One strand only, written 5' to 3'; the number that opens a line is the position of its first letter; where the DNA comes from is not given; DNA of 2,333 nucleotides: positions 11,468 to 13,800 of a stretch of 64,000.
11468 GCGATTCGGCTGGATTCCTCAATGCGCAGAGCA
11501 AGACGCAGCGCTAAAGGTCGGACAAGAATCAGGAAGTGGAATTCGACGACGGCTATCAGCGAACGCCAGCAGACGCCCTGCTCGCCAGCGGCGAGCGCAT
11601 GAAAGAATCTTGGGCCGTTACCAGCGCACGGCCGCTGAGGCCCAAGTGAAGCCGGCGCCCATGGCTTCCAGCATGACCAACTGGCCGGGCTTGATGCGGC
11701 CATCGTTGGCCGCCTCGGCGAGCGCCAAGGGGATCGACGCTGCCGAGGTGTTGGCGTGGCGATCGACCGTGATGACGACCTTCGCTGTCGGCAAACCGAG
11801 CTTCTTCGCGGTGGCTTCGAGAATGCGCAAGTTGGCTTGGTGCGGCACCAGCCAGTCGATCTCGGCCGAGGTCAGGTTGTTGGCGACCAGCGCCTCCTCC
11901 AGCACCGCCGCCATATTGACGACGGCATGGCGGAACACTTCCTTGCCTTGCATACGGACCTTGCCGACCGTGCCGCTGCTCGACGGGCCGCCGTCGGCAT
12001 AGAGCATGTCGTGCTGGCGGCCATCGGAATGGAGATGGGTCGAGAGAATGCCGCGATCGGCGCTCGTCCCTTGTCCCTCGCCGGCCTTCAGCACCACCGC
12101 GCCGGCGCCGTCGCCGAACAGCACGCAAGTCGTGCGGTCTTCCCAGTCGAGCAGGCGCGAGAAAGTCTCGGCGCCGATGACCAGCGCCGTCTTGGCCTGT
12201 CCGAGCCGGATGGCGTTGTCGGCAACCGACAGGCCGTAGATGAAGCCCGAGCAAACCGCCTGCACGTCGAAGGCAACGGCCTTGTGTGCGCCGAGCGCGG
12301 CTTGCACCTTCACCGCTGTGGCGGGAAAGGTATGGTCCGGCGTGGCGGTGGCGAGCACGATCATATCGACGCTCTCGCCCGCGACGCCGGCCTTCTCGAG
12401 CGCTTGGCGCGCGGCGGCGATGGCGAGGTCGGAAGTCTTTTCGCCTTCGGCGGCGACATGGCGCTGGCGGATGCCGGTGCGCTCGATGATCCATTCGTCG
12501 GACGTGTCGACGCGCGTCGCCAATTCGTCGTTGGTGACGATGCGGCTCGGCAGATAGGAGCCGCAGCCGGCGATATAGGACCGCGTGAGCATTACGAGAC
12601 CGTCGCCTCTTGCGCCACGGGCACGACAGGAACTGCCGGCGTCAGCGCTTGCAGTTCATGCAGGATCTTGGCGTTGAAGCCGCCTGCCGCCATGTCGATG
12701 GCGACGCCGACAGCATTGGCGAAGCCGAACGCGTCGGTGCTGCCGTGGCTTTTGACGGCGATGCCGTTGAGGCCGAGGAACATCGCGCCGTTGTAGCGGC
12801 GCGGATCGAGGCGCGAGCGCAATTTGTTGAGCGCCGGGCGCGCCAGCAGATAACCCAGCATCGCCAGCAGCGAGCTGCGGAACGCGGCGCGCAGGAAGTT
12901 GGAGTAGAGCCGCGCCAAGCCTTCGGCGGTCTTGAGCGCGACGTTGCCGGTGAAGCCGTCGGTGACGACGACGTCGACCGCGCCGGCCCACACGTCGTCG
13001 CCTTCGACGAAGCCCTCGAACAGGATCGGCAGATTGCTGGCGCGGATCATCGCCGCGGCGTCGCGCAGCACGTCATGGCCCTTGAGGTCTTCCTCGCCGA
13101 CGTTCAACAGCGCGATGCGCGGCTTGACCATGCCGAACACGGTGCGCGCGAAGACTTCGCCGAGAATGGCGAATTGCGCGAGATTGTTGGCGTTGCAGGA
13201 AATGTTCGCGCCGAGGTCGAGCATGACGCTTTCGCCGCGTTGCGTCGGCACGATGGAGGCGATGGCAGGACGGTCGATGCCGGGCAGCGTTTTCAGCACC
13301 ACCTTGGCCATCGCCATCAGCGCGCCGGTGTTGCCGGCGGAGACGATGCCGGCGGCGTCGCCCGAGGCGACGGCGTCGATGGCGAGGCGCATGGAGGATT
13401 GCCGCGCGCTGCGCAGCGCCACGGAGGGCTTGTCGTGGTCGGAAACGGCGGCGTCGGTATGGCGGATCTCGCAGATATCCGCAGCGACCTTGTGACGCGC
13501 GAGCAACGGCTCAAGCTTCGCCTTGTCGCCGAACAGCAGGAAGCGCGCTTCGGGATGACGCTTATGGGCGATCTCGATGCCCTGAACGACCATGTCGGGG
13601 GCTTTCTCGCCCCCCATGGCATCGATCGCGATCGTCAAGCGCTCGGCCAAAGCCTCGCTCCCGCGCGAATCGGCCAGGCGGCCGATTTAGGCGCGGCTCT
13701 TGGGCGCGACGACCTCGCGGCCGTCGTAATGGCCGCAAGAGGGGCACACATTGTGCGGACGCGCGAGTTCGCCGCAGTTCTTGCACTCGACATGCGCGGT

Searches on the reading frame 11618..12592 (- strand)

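Call 21: search_protein_families(library=pfam, proteins=[window:11618-12592:-], max_evalue=0.001)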
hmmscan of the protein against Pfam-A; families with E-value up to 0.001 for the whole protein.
window:11618-12592:- (324 aa): 3 families
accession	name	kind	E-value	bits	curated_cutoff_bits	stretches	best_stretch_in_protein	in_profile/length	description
PF08541.16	ACP_syn_III_C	-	9.8e-38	128.7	26.6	1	237-324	3-90/90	3-Oxoacyl-[acyl-carrier-protein (ACP)] synthase III C terminal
PF08545.16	ACP_syn_III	-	1.7e-32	111.6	24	1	108-191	1-80/80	3-Oxoacyl-[acyl-carrier-protein (ACP)] synthase III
PF00108.29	Thiolase_N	-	5.9e-09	36.1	26.4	1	38-146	8-117/260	Thiolase, N-terminal domain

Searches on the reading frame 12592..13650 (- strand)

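Call 21: search_protein_families(library=pfam, proteins=[window:12592-13650:-], max_evalue=0.001)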
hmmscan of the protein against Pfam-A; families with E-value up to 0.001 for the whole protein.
window:12592-13650:- (352 aa): 1 family
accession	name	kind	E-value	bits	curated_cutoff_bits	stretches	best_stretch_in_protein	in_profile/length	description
PF02504.20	FA_synthesis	-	5.9e-104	348.1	29.1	1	5-327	1-323/324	Fatty acid synthesis protein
